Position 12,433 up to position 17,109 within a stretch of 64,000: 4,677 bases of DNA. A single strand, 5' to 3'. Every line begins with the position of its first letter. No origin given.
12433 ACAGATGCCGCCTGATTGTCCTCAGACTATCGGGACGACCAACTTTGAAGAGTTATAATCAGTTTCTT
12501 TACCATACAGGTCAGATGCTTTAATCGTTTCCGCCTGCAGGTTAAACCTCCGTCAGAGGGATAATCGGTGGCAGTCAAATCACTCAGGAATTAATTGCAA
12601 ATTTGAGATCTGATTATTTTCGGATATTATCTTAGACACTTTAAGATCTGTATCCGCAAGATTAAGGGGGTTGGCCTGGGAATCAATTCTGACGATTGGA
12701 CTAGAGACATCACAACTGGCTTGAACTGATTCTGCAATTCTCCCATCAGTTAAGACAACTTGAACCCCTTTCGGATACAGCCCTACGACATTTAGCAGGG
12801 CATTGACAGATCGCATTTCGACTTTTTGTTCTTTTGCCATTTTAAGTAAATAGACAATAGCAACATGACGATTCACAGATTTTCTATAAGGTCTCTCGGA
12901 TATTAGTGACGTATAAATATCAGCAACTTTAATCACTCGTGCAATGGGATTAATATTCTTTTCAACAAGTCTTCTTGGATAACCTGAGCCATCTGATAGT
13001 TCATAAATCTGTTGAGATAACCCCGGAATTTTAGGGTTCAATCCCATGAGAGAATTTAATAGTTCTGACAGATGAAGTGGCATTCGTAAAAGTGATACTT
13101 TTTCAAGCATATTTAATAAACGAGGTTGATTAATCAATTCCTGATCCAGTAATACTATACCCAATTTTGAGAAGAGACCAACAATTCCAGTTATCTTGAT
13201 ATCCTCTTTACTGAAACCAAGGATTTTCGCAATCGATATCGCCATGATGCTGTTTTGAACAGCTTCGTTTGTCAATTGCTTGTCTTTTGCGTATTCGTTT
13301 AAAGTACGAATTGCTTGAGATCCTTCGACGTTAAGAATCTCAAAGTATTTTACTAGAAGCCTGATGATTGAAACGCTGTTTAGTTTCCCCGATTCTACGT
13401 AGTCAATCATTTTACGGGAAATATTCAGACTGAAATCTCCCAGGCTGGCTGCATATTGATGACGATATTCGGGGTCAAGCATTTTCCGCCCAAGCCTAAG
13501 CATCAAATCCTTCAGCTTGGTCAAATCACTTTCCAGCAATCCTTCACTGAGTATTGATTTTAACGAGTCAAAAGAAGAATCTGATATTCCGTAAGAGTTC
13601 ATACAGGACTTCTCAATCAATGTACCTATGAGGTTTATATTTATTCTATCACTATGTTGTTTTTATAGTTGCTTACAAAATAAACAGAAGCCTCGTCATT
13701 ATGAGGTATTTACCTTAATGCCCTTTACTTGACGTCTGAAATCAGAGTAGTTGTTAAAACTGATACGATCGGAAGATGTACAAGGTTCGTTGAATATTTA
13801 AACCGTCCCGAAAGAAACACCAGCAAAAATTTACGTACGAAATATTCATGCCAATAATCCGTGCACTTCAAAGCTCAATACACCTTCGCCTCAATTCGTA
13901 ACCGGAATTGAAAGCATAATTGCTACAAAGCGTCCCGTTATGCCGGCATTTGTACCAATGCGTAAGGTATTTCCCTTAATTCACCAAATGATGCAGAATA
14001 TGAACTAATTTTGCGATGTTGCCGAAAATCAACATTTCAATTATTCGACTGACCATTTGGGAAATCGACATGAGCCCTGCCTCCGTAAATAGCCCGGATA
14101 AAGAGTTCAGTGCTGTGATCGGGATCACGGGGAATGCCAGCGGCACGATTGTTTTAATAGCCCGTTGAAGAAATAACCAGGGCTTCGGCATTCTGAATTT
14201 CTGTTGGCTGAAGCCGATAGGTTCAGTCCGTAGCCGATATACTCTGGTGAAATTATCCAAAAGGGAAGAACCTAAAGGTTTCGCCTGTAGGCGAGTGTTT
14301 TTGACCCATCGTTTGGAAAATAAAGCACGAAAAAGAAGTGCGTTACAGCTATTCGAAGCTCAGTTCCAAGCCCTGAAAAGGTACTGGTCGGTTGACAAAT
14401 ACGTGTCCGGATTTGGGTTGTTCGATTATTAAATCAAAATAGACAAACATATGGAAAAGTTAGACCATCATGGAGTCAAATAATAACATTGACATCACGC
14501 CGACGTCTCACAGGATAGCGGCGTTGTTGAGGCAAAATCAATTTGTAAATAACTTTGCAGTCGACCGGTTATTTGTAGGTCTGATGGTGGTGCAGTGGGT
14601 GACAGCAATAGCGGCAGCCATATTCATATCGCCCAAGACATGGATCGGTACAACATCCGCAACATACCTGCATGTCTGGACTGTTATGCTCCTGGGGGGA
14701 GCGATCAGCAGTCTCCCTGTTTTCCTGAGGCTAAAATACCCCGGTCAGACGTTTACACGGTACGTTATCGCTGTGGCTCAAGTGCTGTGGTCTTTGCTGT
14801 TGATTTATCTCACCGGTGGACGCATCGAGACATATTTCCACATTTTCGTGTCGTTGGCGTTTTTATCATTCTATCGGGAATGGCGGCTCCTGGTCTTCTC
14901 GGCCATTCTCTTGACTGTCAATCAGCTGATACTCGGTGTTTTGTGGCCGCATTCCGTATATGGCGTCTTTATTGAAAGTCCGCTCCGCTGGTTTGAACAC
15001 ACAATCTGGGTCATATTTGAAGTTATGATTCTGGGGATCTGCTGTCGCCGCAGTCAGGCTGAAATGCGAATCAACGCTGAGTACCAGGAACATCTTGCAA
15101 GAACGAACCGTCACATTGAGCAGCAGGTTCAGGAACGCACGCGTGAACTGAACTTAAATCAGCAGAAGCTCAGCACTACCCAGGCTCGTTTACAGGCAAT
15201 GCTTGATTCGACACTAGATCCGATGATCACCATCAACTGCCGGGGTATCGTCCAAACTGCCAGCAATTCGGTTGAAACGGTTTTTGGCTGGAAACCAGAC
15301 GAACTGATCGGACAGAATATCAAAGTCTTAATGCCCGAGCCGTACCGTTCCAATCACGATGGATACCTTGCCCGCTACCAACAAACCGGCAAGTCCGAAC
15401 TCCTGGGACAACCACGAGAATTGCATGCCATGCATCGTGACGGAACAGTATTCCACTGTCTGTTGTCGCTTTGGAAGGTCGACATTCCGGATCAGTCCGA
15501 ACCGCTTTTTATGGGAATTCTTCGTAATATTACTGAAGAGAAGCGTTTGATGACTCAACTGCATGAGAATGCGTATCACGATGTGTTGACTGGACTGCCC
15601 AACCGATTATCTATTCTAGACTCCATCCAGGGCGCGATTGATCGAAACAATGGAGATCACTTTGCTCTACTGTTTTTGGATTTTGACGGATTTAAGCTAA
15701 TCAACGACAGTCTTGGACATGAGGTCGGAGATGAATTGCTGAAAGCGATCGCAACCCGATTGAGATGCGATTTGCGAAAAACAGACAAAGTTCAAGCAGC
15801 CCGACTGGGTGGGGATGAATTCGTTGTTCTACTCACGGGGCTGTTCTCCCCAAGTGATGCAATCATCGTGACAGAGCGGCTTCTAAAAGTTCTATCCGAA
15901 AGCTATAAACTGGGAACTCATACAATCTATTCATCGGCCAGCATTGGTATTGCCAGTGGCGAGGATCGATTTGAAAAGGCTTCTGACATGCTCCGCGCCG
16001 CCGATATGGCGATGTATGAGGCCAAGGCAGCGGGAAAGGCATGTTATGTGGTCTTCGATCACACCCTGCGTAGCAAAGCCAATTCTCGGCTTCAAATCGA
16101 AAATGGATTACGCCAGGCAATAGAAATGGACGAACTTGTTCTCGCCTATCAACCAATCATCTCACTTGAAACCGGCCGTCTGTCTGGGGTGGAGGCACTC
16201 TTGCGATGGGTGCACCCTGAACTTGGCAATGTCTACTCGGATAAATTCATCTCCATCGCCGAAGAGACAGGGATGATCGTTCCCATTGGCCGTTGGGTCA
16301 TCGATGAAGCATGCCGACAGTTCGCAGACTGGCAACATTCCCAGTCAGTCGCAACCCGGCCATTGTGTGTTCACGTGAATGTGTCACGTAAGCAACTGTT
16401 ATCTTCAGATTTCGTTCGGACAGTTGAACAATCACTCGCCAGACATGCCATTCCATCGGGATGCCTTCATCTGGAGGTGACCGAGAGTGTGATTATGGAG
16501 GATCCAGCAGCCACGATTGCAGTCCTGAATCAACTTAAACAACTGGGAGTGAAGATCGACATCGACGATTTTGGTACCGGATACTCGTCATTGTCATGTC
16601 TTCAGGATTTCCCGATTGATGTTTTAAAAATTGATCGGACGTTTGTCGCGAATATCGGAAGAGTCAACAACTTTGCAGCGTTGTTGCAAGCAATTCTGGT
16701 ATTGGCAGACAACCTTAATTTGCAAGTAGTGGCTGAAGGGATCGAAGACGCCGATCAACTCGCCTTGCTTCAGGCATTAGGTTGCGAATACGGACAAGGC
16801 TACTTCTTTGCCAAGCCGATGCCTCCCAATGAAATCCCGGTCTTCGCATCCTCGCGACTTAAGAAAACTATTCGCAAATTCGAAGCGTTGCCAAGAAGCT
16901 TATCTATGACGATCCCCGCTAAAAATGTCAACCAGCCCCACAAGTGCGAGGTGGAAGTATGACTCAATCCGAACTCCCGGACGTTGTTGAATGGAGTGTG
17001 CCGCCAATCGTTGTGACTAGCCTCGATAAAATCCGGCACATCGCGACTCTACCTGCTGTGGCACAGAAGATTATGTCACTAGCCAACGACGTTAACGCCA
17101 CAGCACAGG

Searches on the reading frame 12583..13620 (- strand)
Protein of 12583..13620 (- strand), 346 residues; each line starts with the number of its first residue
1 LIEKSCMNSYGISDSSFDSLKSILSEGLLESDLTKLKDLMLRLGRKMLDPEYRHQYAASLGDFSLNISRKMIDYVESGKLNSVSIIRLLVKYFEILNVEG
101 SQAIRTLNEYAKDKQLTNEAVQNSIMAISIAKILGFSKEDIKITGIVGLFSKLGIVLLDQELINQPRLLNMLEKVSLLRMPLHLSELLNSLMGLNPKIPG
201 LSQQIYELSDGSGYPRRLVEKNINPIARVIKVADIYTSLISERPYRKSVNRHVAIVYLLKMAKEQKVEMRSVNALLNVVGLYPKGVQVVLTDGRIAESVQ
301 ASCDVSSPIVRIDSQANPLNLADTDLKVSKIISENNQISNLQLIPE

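Call 47: search_protein_families(library=pfam, proteins=[window:12583-13620:-], max_evalue=0.0001)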
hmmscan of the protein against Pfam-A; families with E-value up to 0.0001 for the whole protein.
window:12583-13620:- (346 aa): 1 family
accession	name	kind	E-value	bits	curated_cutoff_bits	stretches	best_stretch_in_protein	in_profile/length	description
PF13487.12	HD_5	-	7.1e-15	55.6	27.2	1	112-264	10-164/170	HD domain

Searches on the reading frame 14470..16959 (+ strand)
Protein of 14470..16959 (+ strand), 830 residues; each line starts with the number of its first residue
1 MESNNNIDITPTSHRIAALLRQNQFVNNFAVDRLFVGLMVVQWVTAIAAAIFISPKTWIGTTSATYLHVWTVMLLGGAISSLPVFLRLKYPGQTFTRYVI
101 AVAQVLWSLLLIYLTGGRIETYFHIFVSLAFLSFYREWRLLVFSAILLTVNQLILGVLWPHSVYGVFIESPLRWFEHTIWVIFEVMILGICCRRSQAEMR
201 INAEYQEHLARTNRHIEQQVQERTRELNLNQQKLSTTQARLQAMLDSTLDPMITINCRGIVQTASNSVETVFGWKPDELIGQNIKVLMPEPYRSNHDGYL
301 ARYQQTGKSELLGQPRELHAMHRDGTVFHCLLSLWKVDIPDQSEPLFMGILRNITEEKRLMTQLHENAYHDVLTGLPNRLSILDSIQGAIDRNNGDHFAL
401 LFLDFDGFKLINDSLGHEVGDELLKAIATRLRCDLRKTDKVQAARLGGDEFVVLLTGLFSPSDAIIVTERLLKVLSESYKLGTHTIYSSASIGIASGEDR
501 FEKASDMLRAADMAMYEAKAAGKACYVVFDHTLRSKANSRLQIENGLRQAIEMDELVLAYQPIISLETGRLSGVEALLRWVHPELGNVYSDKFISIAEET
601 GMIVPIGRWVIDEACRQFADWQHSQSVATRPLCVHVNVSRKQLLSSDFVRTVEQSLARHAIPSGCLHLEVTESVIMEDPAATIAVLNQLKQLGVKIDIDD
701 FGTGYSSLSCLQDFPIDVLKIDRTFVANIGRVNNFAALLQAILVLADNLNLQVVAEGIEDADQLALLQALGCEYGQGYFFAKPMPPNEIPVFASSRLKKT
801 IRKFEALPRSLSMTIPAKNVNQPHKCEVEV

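Call 47: search_protein_families(library=pfam, proteins=[window:14470-16959:+], max_evalue=0.0001)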
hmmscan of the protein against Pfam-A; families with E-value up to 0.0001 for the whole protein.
window:14470-16959:+ (830 aa): 5 families
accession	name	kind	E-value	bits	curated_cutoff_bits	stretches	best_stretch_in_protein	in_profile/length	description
PF00563.25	EAL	-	3.6e-75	252.8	31.3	1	546-783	3-236/236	EAL domain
PF00990.26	GGDEF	-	1.2e-40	139.4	23.8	1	368-523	1-159/161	Diguanylate cyclase, GGDEF domain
PF00989.32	PAS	-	1e-11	45.3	22.6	1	240-334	2-93/113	PAS fold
PF13426.13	PAS_9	-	7.5e-09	36.2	27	1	250-356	2-103/103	PAS domain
PF24820.1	Diguanyl_cycl_sensor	-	2.4e-06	27.9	28.1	1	249-353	6-109/109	Diguanylate cyclase-like sensor domain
